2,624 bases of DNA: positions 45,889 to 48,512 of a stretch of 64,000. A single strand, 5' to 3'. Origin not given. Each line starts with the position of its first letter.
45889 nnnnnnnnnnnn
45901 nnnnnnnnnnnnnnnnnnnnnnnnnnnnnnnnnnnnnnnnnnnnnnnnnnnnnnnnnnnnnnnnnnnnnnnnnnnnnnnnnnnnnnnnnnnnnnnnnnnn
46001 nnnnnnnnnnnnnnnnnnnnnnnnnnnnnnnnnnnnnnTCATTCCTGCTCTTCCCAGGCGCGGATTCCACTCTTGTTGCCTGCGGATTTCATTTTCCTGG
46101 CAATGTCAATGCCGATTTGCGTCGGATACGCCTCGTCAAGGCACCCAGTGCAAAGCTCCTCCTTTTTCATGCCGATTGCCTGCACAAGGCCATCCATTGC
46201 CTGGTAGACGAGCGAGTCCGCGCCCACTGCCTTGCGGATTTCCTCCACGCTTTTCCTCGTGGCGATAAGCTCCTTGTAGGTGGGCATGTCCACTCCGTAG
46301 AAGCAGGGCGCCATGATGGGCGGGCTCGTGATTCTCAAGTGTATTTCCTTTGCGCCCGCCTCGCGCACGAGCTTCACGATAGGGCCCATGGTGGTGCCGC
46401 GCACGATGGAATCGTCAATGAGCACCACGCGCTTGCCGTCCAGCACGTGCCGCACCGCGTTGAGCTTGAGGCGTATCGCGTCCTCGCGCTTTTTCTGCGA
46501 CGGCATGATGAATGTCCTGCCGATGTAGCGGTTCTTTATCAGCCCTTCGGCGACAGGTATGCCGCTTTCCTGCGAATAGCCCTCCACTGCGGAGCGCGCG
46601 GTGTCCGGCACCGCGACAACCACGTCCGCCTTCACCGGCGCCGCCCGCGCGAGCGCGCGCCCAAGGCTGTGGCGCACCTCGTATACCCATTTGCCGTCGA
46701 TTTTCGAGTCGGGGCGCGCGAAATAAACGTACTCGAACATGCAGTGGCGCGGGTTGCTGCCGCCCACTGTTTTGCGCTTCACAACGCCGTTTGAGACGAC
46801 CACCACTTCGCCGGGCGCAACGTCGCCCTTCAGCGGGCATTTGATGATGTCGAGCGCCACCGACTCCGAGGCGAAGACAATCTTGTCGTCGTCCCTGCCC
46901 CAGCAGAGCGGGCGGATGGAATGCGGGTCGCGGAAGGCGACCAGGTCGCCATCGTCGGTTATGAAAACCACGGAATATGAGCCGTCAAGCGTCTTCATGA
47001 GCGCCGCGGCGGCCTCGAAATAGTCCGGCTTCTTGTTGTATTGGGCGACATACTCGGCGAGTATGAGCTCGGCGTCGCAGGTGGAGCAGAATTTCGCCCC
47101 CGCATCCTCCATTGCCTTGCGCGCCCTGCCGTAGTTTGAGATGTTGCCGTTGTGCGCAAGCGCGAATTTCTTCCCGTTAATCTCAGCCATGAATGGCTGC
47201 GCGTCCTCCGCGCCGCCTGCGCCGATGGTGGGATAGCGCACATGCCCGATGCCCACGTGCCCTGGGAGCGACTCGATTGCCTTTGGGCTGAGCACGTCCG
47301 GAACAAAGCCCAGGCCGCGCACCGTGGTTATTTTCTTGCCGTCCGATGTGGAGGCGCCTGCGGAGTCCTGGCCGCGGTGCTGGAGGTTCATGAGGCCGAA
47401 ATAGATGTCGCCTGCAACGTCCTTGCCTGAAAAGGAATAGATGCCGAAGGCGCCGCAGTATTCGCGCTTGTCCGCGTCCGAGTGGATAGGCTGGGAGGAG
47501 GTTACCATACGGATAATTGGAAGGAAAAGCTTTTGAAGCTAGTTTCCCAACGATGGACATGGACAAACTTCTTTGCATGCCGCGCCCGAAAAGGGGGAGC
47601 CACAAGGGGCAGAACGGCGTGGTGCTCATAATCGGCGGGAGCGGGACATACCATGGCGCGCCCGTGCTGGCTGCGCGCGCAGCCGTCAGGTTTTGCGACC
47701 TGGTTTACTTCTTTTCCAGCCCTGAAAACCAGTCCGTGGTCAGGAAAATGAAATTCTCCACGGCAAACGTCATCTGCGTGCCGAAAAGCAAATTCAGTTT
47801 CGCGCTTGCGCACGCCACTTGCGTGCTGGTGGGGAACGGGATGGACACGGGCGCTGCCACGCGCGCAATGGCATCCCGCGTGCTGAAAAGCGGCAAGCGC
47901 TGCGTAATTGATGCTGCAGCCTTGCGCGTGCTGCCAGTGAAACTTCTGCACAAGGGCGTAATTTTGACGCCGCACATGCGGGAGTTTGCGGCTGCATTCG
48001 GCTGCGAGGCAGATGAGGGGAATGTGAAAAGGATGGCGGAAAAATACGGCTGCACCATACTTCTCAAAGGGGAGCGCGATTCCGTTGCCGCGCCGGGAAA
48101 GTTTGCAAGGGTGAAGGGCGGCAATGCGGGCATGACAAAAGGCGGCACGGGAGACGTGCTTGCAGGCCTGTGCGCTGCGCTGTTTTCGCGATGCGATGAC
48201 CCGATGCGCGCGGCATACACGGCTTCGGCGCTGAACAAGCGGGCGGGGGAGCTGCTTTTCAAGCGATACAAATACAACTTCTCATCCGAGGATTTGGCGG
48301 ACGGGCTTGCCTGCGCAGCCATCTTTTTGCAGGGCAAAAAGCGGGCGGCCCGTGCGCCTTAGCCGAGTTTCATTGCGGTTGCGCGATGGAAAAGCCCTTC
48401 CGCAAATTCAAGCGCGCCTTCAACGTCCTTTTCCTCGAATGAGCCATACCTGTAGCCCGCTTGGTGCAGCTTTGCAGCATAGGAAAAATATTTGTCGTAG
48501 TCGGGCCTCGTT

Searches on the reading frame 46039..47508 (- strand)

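Call 11: search_protein_families(library=pfam, proteins=[window:46039-47508:-], max_evalue=0.01)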
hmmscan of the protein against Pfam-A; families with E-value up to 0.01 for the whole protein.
window:46039-47508:- (489 aa): 5 families
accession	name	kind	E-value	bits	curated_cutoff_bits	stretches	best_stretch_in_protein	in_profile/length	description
PF13522.11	GATase_6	-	2.4e-19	70.1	27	1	83-215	10-130/130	Glutamine amidotransferase domain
PF13537.11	GATase_7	-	3e-19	69.7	25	1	100-219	10-121/123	Glutamine amidotransferase domain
PF00156.33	Pribosyltran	-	9.9e-08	31.9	26.3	1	290-391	26-120/158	Phosphoribosyl transferase domain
PF13230.11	GATase_4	-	1.3e-07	31.3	23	1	85-177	73-169/272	Glutamine amidotransferases class-II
PF00310.26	GATase_2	-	1.4e-05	24.5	19.9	1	158-239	312-395/420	Glutamine amidotransferases class-II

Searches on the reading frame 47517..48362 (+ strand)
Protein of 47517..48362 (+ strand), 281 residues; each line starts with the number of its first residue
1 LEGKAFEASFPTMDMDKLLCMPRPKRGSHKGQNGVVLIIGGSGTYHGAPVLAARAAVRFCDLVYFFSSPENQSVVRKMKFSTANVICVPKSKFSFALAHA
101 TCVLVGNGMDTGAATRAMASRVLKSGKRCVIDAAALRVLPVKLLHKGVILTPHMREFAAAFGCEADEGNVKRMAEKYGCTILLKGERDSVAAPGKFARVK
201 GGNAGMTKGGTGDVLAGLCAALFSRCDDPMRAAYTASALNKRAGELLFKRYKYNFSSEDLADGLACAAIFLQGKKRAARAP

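Call 11: search_protein_families(library=pfam, proteins=[window:47517-48362:+], max_evalue=0.01)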
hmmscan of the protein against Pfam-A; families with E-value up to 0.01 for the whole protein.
window:47517-48362:+ (281 aa): 3 families
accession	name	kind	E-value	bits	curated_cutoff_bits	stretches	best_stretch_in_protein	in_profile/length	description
PF01256.23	Carb_kinase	-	9.1e-42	143.6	27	1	36-262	1-238/242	NAD(P)H-hydrate dehydratase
PF02110.20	HK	-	1.3e-07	31.6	27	1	169-250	143-225/247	Hydroxyethylthiazole kinase family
PF08543.17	Phos_pyr_kin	-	0.0011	18.9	27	1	125-238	99-226/246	Phosphomethylpyrimidine kinase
